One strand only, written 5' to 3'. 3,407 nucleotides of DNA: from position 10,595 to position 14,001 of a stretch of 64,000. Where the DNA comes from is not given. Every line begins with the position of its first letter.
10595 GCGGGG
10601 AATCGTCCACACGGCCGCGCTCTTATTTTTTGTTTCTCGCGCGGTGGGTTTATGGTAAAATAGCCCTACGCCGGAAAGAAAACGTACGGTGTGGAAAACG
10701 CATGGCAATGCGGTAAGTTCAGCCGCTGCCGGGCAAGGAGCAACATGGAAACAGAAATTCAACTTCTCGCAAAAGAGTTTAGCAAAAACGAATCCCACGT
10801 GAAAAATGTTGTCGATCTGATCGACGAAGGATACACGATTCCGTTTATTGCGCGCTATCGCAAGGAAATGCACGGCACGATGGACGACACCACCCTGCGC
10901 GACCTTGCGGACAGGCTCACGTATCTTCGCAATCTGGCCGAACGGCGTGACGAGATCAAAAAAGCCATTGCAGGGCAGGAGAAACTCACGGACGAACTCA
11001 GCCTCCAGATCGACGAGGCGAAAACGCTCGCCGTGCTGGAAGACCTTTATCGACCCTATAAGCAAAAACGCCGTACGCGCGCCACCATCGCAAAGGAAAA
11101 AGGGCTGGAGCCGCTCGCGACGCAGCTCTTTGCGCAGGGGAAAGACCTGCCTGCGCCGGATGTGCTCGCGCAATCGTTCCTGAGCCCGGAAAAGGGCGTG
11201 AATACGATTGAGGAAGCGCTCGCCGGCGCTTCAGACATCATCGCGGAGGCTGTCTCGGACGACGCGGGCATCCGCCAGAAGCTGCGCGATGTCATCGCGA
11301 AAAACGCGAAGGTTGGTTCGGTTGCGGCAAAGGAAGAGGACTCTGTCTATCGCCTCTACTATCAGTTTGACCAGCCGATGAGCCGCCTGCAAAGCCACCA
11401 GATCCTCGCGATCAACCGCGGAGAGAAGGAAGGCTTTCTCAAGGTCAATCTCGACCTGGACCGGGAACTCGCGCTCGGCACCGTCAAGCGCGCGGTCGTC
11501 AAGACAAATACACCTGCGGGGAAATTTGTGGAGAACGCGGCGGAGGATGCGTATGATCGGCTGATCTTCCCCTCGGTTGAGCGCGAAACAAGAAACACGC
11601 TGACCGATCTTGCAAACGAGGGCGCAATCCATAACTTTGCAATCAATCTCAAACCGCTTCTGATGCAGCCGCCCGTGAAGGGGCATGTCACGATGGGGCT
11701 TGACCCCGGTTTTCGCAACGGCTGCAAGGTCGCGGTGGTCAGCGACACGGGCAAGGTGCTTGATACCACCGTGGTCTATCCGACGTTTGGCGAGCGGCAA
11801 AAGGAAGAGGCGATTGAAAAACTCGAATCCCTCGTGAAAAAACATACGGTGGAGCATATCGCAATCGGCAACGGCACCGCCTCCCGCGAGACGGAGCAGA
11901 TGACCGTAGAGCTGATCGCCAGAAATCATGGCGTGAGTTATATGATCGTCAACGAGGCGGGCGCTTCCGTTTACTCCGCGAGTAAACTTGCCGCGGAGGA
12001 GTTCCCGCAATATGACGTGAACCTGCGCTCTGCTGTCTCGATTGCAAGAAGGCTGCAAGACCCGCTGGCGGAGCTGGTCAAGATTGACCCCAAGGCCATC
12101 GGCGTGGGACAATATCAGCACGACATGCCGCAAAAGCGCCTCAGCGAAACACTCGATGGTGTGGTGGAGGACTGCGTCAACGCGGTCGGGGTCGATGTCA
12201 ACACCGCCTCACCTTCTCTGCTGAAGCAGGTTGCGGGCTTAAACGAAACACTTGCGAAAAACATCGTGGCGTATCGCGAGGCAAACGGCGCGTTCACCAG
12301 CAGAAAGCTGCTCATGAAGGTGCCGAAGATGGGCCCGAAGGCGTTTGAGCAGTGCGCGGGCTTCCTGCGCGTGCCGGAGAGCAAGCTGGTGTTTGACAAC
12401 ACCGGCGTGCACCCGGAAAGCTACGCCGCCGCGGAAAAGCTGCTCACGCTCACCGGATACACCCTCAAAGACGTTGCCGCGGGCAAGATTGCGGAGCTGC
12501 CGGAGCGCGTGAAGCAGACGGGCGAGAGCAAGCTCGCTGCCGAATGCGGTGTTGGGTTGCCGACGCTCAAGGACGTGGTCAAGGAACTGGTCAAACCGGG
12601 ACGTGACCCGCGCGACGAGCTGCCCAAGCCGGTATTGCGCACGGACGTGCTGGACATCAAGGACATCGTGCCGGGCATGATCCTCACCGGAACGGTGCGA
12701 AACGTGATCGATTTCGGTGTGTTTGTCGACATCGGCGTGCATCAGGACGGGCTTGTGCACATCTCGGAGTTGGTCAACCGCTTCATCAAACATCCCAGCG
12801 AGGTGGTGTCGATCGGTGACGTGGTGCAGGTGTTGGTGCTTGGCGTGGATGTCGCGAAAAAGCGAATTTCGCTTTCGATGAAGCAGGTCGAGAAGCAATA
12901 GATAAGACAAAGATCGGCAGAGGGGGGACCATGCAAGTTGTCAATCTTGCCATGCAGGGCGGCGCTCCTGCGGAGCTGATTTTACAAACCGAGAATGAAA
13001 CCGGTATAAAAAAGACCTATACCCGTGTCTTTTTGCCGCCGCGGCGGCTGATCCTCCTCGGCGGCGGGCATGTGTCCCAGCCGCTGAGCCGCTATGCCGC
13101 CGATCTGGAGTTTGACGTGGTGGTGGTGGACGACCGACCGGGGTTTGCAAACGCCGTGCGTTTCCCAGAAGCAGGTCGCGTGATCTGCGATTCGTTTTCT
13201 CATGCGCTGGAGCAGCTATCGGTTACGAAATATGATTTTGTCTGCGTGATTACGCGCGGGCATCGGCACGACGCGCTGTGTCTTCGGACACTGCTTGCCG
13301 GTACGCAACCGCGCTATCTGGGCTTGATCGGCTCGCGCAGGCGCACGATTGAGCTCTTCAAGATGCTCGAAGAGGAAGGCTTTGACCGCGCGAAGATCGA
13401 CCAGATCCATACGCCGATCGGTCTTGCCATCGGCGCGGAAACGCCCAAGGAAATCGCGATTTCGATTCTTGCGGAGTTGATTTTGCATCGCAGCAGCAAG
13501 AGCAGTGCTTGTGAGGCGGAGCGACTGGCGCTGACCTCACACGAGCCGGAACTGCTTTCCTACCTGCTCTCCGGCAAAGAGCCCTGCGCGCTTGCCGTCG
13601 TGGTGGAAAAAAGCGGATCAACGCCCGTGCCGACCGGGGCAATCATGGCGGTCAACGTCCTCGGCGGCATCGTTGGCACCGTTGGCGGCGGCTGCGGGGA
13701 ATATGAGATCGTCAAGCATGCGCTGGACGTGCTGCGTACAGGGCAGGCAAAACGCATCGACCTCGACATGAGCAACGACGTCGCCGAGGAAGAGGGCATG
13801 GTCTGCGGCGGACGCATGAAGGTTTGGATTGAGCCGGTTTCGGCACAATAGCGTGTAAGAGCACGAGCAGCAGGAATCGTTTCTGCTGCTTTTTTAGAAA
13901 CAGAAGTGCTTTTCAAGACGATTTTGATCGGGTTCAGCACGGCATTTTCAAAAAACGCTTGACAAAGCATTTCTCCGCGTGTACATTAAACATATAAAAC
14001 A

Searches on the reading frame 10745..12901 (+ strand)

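Call 42: search_protein_families(library=pfam, proteins=[window:10745-12901:+])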
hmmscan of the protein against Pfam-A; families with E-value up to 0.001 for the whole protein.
window:10745-12901:+ (718 aa): 9 families
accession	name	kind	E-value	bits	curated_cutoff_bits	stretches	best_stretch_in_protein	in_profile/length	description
PF16921.10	Tex_YqgF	-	3e-54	183.2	27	1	315-438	2-126/126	Tex protein YqgF-like domain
PF12836.13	HHH_3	-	1e-29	102.8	27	1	478-542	1-65/65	Helix-hairpin-helix motif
PF09371.15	Tex_N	-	1e-27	96.1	32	1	5-75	4-74/75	Tex-like protein N-terminal domain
PF22706.1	Tex_central_region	-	7.9e-26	91.6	27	1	137-298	5-178/178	Tex central region-like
PF17674.7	HHH_9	-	3.8e-20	73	23.1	1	550-623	3-70/70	HHH domain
PF00575.29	S1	-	2e-18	67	22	1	644-713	5-74/74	S1 RNA binding domain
PF14639.11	YqgF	-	4.2e-10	40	35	1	330-445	24-147/150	Holliday-junction resolvase-like of SPT6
PF14635.12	HHH_7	-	1.1e-08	35.8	27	1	455-543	9-103/104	Helix-hairpin-helix motif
PF23459.1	S1_RRP5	-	2.5e-06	28.4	27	1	643-711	3-71/72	RRP5 S1 domain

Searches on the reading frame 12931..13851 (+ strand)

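Call 42: search_protein_families(library=pfam, proteins=[window:12931-13851:+])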
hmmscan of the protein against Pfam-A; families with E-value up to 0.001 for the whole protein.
window:12931-13851:+ (306 aa): 2 families
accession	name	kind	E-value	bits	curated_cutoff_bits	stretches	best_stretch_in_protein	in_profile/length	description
PF13478.12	XdhC_C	-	1.1e-41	142.7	29.7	1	40-183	1-125/125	XdhC Rossmann domain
PF02625.21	XdhC_CoxI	-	2.3e-19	69.5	24.3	1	214-276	3-65/68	XdhC and CoxI family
